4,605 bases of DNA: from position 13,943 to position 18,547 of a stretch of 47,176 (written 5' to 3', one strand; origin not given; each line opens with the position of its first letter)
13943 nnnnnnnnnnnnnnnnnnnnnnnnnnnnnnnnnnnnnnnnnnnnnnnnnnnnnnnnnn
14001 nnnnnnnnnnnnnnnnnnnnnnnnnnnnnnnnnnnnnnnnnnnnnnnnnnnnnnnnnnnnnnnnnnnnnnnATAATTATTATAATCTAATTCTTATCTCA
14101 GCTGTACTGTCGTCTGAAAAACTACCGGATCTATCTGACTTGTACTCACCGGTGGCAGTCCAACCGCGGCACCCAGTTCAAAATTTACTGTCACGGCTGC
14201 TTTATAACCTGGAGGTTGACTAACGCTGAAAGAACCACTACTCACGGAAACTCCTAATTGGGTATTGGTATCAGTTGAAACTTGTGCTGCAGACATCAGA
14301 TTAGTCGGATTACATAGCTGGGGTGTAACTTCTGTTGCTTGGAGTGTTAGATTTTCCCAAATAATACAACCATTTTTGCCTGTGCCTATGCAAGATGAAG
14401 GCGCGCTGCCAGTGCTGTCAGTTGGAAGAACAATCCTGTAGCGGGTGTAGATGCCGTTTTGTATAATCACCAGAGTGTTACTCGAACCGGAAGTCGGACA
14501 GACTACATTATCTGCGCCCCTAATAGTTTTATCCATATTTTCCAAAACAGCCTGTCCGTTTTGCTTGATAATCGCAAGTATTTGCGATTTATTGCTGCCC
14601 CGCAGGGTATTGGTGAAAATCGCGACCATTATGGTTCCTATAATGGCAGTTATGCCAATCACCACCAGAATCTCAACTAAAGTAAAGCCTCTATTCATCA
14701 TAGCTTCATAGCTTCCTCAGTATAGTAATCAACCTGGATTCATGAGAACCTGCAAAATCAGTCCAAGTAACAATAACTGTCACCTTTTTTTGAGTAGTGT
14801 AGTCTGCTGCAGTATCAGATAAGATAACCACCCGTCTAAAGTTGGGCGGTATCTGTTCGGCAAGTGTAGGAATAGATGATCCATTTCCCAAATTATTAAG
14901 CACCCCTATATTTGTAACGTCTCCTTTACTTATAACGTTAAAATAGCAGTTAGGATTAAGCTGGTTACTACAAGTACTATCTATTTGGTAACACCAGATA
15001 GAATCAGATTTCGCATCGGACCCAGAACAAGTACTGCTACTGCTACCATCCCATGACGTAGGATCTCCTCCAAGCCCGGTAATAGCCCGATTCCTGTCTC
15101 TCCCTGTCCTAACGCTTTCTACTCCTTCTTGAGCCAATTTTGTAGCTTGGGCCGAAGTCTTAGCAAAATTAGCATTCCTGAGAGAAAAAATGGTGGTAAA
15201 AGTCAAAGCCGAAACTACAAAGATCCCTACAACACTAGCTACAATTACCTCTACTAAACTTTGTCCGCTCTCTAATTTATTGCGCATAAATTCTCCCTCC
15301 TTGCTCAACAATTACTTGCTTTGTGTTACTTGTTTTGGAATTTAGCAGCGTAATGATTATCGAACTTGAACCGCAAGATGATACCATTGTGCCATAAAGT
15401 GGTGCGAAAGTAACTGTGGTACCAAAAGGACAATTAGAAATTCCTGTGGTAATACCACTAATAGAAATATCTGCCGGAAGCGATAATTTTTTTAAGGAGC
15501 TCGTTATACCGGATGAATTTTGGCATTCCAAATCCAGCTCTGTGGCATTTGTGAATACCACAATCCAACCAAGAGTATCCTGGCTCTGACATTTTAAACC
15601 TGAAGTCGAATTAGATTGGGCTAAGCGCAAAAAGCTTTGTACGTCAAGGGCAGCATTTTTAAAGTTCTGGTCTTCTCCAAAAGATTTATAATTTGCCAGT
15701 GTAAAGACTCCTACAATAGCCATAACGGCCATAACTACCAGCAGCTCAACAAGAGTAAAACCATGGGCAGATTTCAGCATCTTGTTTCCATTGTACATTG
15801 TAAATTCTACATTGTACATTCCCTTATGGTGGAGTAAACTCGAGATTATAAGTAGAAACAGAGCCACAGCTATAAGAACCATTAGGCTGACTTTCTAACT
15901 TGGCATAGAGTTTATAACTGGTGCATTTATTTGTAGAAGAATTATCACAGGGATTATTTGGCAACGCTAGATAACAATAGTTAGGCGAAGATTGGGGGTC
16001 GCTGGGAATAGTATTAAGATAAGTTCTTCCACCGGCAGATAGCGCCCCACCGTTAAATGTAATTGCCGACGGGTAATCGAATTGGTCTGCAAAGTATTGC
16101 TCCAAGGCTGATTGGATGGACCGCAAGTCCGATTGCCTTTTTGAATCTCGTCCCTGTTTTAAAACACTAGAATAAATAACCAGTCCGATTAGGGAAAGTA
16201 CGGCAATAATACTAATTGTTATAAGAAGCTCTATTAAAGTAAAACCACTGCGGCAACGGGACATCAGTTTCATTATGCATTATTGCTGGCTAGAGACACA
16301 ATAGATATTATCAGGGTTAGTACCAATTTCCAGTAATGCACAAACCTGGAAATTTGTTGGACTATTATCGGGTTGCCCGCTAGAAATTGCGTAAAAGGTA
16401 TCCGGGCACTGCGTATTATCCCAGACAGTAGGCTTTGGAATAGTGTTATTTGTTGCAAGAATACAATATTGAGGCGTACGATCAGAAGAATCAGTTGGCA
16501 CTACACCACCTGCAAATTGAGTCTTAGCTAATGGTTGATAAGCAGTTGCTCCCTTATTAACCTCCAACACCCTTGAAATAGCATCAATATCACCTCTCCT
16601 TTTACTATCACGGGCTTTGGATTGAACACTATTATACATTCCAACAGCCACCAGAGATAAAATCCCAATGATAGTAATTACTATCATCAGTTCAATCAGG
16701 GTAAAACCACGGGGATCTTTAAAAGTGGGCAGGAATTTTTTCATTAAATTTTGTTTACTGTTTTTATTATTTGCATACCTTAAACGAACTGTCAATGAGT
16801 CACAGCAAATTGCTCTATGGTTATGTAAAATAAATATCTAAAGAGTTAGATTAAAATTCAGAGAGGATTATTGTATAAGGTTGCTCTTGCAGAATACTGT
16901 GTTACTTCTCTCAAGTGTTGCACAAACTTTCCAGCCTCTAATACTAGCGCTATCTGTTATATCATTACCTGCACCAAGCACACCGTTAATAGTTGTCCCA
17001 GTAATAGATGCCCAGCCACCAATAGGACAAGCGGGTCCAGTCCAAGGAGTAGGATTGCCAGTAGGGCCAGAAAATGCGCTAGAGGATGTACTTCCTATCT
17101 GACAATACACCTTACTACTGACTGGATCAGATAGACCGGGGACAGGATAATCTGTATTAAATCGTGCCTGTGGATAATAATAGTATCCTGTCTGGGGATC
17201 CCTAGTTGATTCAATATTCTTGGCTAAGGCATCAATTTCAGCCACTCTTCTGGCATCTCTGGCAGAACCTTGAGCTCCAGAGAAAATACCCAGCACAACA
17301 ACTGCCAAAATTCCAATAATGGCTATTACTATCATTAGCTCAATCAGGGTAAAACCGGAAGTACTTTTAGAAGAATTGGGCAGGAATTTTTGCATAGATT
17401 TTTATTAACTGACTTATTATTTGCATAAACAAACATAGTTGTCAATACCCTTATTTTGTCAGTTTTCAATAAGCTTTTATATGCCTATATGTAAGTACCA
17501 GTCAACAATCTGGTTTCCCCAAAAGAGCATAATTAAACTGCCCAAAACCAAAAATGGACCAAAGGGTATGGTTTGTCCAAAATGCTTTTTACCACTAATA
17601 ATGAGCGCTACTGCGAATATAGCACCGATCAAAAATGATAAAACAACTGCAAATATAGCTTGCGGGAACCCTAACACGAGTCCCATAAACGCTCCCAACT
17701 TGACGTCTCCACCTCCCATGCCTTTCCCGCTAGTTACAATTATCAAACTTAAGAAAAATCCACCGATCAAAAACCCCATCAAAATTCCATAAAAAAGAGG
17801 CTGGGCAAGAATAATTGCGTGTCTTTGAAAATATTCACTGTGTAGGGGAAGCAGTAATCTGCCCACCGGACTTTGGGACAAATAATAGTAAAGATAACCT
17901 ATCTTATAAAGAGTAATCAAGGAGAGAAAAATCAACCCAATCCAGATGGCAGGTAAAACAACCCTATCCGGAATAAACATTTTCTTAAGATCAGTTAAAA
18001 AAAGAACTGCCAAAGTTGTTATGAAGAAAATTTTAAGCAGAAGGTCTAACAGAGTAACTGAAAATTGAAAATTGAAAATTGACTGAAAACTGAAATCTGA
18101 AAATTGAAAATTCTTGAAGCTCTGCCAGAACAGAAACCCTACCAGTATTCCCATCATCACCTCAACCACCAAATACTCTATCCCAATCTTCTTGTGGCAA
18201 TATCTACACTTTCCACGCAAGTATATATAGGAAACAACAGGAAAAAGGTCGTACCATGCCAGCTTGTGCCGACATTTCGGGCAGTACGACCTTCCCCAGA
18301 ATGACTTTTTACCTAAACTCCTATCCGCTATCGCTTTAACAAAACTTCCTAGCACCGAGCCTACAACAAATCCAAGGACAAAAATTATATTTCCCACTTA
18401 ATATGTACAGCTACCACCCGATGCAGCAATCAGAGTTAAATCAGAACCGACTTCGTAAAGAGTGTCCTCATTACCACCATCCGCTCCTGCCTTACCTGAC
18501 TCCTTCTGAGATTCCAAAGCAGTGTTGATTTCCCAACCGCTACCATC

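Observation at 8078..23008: Eighteen-gene, single-strand, secretin-less type IV pilus locus with eleven pilin-like genes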

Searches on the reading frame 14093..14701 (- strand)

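Call 5: search_protein_families(library=pfam, proteins=[window:14093-14701:-], max_evalue=0.01)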
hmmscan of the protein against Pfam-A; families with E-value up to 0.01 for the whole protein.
window:14093-14701:- (202 aa): 1 family
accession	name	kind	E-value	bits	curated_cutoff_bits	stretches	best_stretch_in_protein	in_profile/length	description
PF07963.17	N_methyl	-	1.2e-05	25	21.2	1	2-25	3-26/27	Prokaryotic N-terminal methylation motif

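Call 55: search_protein_families(library=ncbifam, proteins=[window:14093-14701:-], max_evalue=0.1)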
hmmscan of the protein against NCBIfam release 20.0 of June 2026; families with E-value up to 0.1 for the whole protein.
window:14093-14701:- (202 aa): 14 families
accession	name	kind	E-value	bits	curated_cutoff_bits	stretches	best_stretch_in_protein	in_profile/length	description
NF007862.0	PRK10574.1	equivalog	1e-05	25.7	138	1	3-45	4-46/145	prepilin peptidase-dependent pilin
TIGR02532.1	IV_pilin_GFxxxE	domain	4.8e-05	23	16.3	1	4-25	2-23/24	prepilin-type N-terminal cleavage/methylation domain-containing protein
TIGR01708.2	typeII_sec_gspH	equivalog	0.00028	20.9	80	1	4-31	2-29/169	type II secretion system minor pseudopilin GspH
TIGR02599.1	TIGR02599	subfamily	0.00032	20.1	256.5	1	5-60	1-56/361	Verru_Chthon cassette protein C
NF041013.1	T4P_ComGE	equivalog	0.0014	18.7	49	1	3-53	3-53/83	competence type IV pilus minor pilin ComGE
NF038304.1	EPS_HpsC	equivalog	0.0015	18.2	200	1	3-59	20-76/318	hormogonium polysaccharide secretion pseudopilin HpsC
NF040982.1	ComGD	equivalog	0.0021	18.5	70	1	3-47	1-45/139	competence type IV pilus minor pilin ComGD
TIGR01710.1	typeII_sec_gspG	equivalog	0.0068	16.4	88.85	1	4-46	1-43/134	type II secretion system major pseudopilin GspG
NF041775.1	typeIV_PilA_Myxo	equivalog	0.0094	15.9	400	1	3-40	10-47/214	type IV pilin protein PilA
NF041002.1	pilin_ComGF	equivalog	0.011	16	80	1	3-65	1-61/139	competence type IV pilus minor pilin ComGF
NF040999.1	pilin_ComGC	equivalog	0.024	14.8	75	1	4-26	2-24/84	competence type IV pilus major pilin ComGC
NF047827.1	T3SSXpsH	equivalog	0.03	14.1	160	1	4-36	1-33/145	type II secretion system protein XpsH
TIGR02596.1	TIGR02596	subfamily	0.042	13.9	70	1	6-42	1-33/196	Verru_Chthon cassette protein D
TIGR02523.1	type_IV_pilV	equivalog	0.084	13.4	52.2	0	4-57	2-55/139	type IV pilus modification protein PilV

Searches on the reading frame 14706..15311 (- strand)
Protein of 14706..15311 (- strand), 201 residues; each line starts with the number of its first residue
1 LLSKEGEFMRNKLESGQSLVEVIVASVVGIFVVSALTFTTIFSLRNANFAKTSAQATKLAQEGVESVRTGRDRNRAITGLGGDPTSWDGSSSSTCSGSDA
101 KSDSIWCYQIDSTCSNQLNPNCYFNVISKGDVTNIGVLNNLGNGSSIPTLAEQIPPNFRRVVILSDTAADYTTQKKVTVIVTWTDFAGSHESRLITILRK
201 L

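Call 4: search_protein_families(library=pfam, proteins=[window:14706-15311:-], max_evalue=0.01)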
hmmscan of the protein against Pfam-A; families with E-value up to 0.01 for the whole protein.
window:14706-15311:- (201 aa): 0 families

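Call 16: search_protein_families(library=pfam, proteins=[window:14706-15311:-], max_evalue=10)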
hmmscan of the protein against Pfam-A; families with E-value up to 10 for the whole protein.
window:14706-15311:- (201 aa): 1 family
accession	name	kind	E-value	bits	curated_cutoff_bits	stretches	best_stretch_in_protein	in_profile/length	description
PF07963.17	N_methyl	-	0.026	14.6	21.2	1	13-36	3-26/27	Prokaryotic N-terminal methylation motif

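Call 55: search_protein_families(library=ncbifam, proteins=[window:14706-15287:-], max_evalue=0.1)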
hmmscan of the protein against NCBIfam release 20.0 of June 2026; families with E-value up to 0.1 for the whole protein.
window:14706-15287:- (193 aa): 1 family
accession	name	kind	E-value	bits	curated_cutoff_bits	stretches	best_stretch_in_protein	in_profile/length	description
TIGR02523.1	type_IV_pilV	equivalog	0.021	15.3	52.2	1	7-110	2-100/139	type IV pilus modification protein PilV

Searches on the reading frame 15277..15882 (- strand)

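Call 4: search_protein_families(library=pfam, proteins=[window:15277-15882:-], max_evalue=0.01)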
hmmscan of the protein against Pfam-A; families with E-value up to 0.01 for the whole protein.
window:15277-15882:- (201 aa): 1 family
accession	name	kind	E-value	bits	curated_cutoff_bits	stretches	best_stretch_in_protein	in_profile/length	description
PF07963.17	N_methyl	-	3.1e-07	30.1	21.2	1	37-60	2-25/27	Prokaryotic N-terminal methylation motif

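Call 55: search_protein_families(library=ncbifam, proteins=[window:15277-15780:-], max_evalue=0.1)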
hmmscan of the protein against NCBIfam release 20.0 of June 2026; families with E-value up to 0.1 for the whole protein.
window:15277-15780:- (167 aa): 16 families
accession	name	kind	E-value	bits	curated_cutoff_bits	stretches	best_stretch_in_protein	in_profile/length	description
NF007800.0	PRK10506.1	equivalog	2.3e-09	37.3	158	1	3-108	6-115/163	prepilin peptidase-dependent protein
TIGR01708.2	typeII_sec_gspH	equivalog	4.2e-07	30.1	80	1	6-59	2-55/169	type II secretion system minor pseudopilin GspH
TIGR02532.1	IV_pilin_GFxxxE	domain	1.2e-06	28.1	16.3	1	6-28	2-24/24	prepilin-type N-terminal cleavage/methylation domain-containing protein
NF007862.0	PRK10574.1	equivalog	0.0001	22.4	138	1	4-34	3-33/145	prepilin peptidase-dependent pilin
NF040982.1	ComGD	equivalog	0.0017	18.8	70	1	6-60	2-56/139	competence type IV pilus minor pilin ComGD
TIGR02596.1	TIGR02596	subfamily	0.0026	17.9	70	1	8-39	1-32/196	Verru_Chthon cassette protein D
NF041013.1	T4P_ComGE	equivalog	0.0033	17.5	49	1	4-51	2-49/83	competence type IV pilus minor pilin ComGE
NF047827.1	T3SSXpsH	equivalog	0.0034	17.2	160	1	7-60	2-55/145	type II secretion system protein XpsH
NF040999.1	pilin_ComGC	equivalog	0.0041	17.3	75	1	6-30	2-26/84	competence type IV pilus major pilin ComGC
NF041775.1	typeIV_PilA_Myxo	equivalog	0.011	15.8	400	1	6-41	11-46/214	type IV pilin protein PilA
NF047994.1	RP198FamTckup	equivalog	0.034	13.1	650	1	28-61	189-222/348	RP198 family tick cell line-upregulated protein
TIGR01707.1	gspI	equivalog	0.038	14.5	44.35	1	7-28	1-22/101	type II secretion system minor pseudopilin GspI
TIGR01710.1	typeII_sec_gspG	equivalog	0.045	13.8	88.85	1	6-48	1-43/134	type II secretion system major pseudopilin GspG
TIGR01711.1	gspJ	equivalog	0.057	13.2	64.85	1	7-36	2-28/192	type II secretion system minor pseudopilin GspJ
NF053816.1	List_LCP_LPXTG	equivalog_domain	0.08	12.9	175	0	12-68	10-66/179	putative cellulose-binding protein LCP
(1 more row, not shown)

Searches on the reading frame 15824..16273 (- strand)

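Call 4: search_protein_families(library=pfam, proteins=[window:15824-16273:-], max_evalue=0.01)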
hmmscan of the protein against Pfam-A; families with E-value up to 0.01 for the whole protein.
window:15824-16273:- (149 aa): 2 families
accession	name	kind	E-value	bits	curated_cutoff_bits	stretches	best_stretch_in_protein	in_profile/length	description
PF07963.17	N_methyl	-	6.8e-08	32.2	21.2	1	6-29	2-25/27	Prokaryotic N-terminal methylation motif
PF16732.10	ComP_DUS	-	0.00055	21.2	27.3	1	34-119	3-85/87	Type IV minor pilin ComP, DNA uptake sequence receptor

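Call 55: search_protein_families(library=ncbifam, proteins=[window:15824-16273:-], max_evalue=0.1)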
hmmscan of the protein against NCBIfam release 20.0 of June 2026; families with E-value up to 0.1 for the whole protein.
window:15824-16273:- (149 aa): 18 families
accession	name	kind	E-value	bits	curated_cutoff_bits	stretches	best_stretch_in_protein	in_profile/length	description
TIGR01710.1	typeII_sec_gspG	equivalog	1.3e-08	34.9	88.85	1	9-70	1-62/134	type II secretion system major pseudopilin GspG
TIGR02532.1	IV_pilin_GFxxxE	domain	7.9e-08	31.8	16.3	1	8-31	1-24/24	prepilin-type N-terminal cleavage/methylation domain-containing protein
NF007862.0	PRK10574.1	equivalog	3.2e-06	27.3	138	1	8-39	4-35/145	prepilin peptidase-dependent pilin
TIGR01711.1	gspJ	equivalog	1.3e-05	25.1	64.85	1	10-57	2-50/192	type II secretion system minor pseudopilin GspJ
NF041775.1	typeIV_PilA_Myxo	equivalog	2e-05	24.7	400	1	9-72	11-74/214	type IV pilin protein PilA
NF007800.0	PRK10506.1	equivalog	5e-05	23.2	158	1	5-42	5-42/163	prepilin peptidase-dependent protein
NF041013.1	T4P_ComGE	equivalog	0.00024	21.1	49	1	9-61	4-57/83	competence type IV pilus minor pilin ComGE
TIGR02599.1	TIGR02599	subfamily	0.00028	20.3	256.5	1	10-58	1-50/361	Verru_Chthon cassette protein C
NF040982.1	ComGD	equivalog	0.00043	20.7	70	1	9-40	2-32/139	competence type IV pilus minor pilin ComGD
NF040999.1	pilin_ComGC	equivalog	0.0007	19.7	75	1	9-29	2-22/84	competence type IV pilus major pilin ComGC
TIGR01708.2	typeII_sec_gspH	equivalog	0.00081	19.4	80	1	9-60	2-50/169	type II secretion system minor pseudopilin GspH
NF041002.1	pilin_ComGF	equivalog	0.0032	17.7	80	1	9-48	2-41/139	competence type IV pilus minor pilin ComGF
TIGR01707.1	gspI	equivalog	0.0065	16.9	44.35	1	10-85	1-75/101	type II secretion system minor pseudopilin GspI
NF038304.1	EPS_HpsC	equivalog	0.008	15.8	200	1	5-58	17-71/318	hormogonium polysaccharide secretion pseudopilin HpsC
TIGR02523.1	type_IV_pilV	equivalog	0.0087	16.5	52.2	1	9-77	2-66/139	type IV pilus modification protein PilV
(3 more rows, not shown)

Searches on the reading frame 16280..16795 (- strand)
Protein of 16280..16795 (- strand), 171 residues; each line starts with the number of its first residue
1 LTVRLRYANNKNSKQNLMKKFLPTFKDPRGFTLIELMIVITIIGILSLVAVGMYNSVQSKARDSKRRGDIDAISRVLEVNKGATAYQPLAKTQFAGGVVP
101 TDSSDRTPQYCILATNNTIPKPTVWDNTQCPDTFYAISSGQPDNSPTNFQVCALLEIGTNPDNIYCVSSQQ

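Call 4: search_protein_families(library=pfam, proteins=[window:16280-16795:-], max_evalue=0.01)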
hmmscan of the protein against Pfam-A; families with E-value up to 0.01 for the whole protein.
window:16280-16795:- (171 aa): 1 family
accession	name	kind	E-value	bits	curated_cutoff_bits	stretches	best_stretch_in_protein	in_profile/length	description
PF07963.17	N_methyl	-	1.8e-09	37.2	21.2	1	29-50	5-26/27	Prokaryotic N-terminal methylation motif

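Call 55: search_protein_families(library=ncbifam, proteins=[window:16280-16744:-], max_evalue=0.1)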
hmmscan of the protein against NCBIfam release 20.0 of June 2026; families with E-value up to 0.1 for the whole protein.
window:16280-16744:- (154 aa): 14 families
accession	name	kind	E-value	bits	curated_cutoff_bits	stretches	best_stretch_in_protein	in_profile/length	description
TIGR02532.1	IV_pilin_GFxxxE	domain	2.3e-09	36.7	16.3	1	12-34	2-24/24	prepilin-type N-terminal cleavage/methylation domain-containing protein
NF041775.1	typeIV_PilA_Myxo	equivalog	2.6e-09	37.3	400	1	11-56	10-55/214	type IV pilin protein PilA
TIGR01710.1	typeII_sec_gspG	equivalog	4.3e-09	36.5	88.85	1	12-71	1-60/134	type II secretion system major pseudopilin GspG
TIGR01708.2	typeII_sec_gspH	equivalog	1e-07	32.1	80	1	12-45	2-37/169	type II secretion system minor pseudopilin GspH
NF007862.0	PRK10574.1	equivalog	2.4e-07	31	138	1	11-44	4-37/145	prepilin peptidase-dependent pilin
NF040999.1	pilin_ComGC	equivalog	3.7e-05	23.9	75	1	12-42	2-32/84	competence type IV pilus major pilin ComGC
NF007800.0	PRK10506.1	equivalog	6.4e-05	22.8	158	1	9-45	6-42/163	prepilin peptidase-dependent protein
NF041013.1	T4P_ComGE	equivalog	7.4e-05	22.8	49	1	12-49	4-41/83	competence type IV pilus minor pilin ComGE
TIGR01711.1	gspJ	equivalog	8e-05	22.5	64.85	1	12-50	1-39/192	type II secretion system minor pseudopilin GspJ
TIGR02599.1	TIGR02599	subfamily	0.0011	18.3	256.5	1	13-50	1-38/361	Verru_Chthon cassette protein C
TIGR02596.1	TIGR02596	subfamily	0.0014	18.8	70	1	14-40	1-27/196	Verru_Chthon cassette protein D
NF041002.1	pilin_ComGF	equivalog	0.0039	17.4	80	1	12-48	2-38/139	competence type IV pilus minor pilin ComGF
NF040982.1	ComGD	equivalog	0.0055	17.1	70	1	12-43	2-33/139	competence type IV pilus minor pilin ComGD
NF007848.0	PRK10557.1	equivalog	0.0096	15.2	120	1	11-54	10-53/192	prepilin peptidase-dependent protein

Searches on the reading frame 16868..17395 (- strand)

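Call 4: search_protein_families(library=pfam, proteins=[window:16868-17395:-], max_evalue=0.01)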
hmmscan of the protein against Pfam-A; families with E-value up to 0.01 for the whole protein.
window:16868-17395:- (175 aa): 1 family
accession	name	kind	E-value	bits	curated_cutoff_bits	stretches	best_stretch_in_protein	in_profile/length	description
PF07963.17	N_methyl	-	3.1e-08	33.3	21.2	1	11-35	3-27/27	Prokaryotic N-terminal methylation motif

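Call 55: search_protein_families(library=ncbifam, proteins=[window:16868-17395:-], max_evalue=0.1)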
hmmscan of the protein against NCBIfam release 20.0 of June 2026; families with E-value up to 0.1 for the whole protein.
window:16868-17395:- (175 aa): 15 families
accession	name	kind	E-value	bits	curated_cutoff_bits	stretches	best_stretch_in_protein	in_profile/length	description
TIGR01708.2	typeII_sec_gspH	equivalog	3.3e-08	33.7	80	1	13-45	2-34/169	type II secretion system minor pseudopilin GspH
TIGR02532.1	IV_pilin_GFxxxE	domain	6e-08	32.2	16.3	1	13-35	2-24/24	prepilin-type N-terminal cleavage/methylation domain-containing protein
TIGR01710.1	typeII_sec_gspG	equivalog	9.5e-08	32.1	88.85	1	13-65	1-53/134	type II secretion system major pseudopilin GspG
NF041775.1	typeIV_PilA_Myxo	equivalog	2.2e-07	31.1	400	1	12-57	10-55/214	type IV pilin protein PilA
NF007862.0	PRK10574.1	equivalog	2.9e-05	24.2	138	1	12-35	4-27/145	prepilin peptidase-dependent pilin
NF041013.1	T4P_ComGE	equivalog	0.00011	22.2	49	1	10-46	1-37/83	competence type IV pilus minor pilin ComGE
NF040999.1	pilin_ComGC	equivalog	0.00014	21.9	75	1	13-34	2-23/84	competence type IV pilus major pilin ComGC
TIGR02596.1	TIGR02596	subfamily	0.00037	20.6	70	1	15-52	1-41/196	Verru_Chthon cassette protein D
NF007800.0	PRK10506.1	equivalog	0.0017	18.2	158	1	9-34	5-30/163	prepilin peptidase-dependent protein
TIGR01711.1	gspJ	equivalog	0.0039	17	64.85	1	14-48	2-36/192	type II secretion system minor pseudopilin GspJ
TIGR02599.1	TIGR02599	subfamily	0.0088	15.3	256.5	1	14-49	1-36/361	Verru_Chthon cassette protein C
TIGR01707.1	gspI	equivalog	0.009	16.5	44.35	1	14-53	1-37/101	type II secretion system minor pseudopilin GspI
NF040982.1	ComGD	equivalog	0.02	15.3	70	1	13-43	2-32/139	competence type IV pilus minor pilin ComGD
NF038303.1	EPS_HpsB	equivalog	0.036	14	150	1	12-52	2-42/211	hormogonium polysaccharide secretion pseudopilin HpsB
NF047828.1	T3SSXpsI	equivalog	0.046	13.8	150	1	14-50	3-39/132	type II secretion system protein XpsI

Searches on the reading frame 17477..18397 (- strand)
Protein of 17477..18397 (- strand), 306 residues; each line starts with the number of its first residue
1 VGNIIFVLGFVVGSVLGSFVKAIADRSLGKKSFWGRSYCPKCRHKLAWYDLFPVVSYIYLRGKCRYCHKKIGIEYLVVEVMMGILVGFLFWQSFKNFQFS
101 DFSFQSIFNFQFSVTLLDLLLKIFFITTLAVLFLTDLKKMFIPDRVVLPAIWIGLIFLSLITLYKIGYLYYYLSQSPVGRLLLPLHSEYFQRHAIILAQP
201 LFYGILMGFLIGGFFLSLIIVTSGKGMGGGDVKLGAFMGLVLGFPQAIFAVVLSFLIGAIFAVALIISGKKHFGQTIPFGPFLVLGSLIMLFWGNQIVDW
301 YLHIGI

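Call 4: search_protein_families(library=pfam, proteins=[window:17477-18397:-], max_evalue=0.01)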
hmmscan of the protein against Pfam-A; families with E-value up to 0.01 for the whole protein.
window:17477-18397:- (306 aa): 2 families
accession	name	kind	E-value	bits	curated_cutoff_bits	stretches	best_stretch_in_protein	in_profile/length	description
PF06750.18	A24_N_bact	-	1.7e-26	92.6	23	1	11-92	1-83/84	Bacterial Peptidase A24 N-terminal domain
PF01478.23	Peptidase_A24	-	1.4e-11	45.2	26.5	1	123-263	1-104/104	Type IV leader peptidase family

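Call 6: search_protein_families(library=ncbifam, proteins=[window:17477-18397:-], max_evalue=0.01)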
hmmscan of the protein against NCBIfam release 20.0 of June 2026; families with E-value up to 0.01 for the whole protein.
window:17477-18397:- (306 aa): 0 families

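Call 17: find_related_loci(query=window:17477-18397:-, collection=genome_contigs, flank=10000)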
Query window:17477-18397:- (306 aa) in genome_contigs; peptide patterns used: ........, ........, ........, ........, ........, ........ (x = any residue, [..] = any of these).
156 stretches matched a pattern; 38 encode a relative of the query (tblastn E <= 1e-3); 38 distinct loci.
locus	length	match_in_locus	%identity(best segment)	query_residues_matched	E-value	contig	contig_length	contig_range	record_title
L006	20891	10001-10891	74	7-305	8e-144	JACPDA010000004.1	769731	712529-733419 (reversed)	MAG: Candidatus Daviesbacteria bacterium isolate NC_groundwater_297_Ag_B-0.1um_41_14 S7_GD2017_3_B1_scaffold_1, whole ge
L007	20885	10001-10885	73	9-305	1e-142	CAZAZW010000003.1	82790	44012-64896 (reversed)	MAG TPA_asm: uncultured Gammaproteobacteria bacterium isolate SRP090828_co2_161 genome assembly, contig: NODE_112_length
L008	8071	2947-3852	68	5-306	4e-139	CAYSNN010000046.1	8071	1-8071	MAG TPA_asm: uncultured Gammaproteobacteria bacterium isolate binchicken_co251_42 genome assembly, contig: NODE_12760_le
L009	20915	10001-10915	73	1-305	4e-145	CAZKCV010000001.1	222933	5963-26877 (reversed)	MAG TPA_asm: uncultured Gammaproteobacteria bacterium isolate binchicken_co251_142 genome assembly, contig: NODE_86_leng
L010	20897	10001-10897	73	7-305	2e-135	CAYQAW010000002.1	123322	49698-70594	MAG TPA_asm: uncultured Gammaproteobacteria bacterium isolate binchicken_co251_588 genome assembly, contig: NODE_239_len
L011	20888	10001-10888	68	9-305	5e-135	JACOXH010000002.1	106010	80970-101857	MAG: Candidatus Daviesbacteria bacterium isolate NC_groundwater_148_Ag_S-0.1um_39_10 S4_GD2017_2_S1_scaffold_80, whole g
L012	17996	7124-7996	65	9-305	3e-131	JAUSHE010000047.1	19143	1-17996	MAG: Candidatus Daviesbacteria bacterium isolate E14_metabat.bin.170_sub E14_k141_1131672, whole genome shotgun sequence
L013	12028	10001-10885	63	5-303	6e-126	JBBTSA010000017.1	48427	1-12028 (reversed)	MAG: Patescibacteria group bacterium isolate H51-bin048_1 H51_bin048_1_000000000017, whole genome shotgun sequence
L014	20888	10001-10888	61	4-305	5e-123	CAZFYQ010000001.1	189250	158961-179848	MAG TPA_asm: uncultured Gammaproteobacteria bacterium isolate SRP200132_co1_341 genome assembly, contig: NODE_57_length_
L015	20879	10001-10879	63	7-305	3e-122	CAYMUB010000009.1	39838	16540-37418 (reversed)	MAG TPA_asm: uncultured Gammaproteobacteria bacterium isolate binchicken_co203_488 genome assembly, contig: k141_1084360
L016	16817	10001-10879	64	7-305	6e-122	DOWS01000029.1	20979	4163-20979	MAG TPA_asm: Candidatus Daviesbacteria bacterium isolate UBA9644 contig_54401, whole genome shotgun sequence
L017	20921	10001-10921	64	1-305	5e-121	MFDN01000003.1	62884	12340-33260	MAG: Candidatus Daviesbacteria bacterium RIFCSPLOWO2_01_FULL_39_23 rifcsplowo2_01_scaffold_1207, whole genome shotgun se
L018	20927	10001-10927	61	4-305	2e-120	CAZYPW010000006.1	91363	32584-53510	MAG TPA_asm: uncultured Gammaproteobacteria bacterium isolate binchicken_co38_269 genome assembly, contig: NODE_628_leng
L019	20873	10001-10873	64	3-306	7e-119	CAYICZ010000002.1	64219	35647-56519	MAG TPA_asm: uncultured Gammaproteobacteria bacterium isolate ERP119705_co18_1 genome assembly, contig: NODE_325_length_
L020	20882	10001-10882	64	9-305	5e-117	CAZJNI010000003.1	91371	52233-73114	MAG TPA_asm: uncultured Gammaproteobacteria bacterium isolate binchicken_co38_1358 genome assembly, contig: NODE_627_len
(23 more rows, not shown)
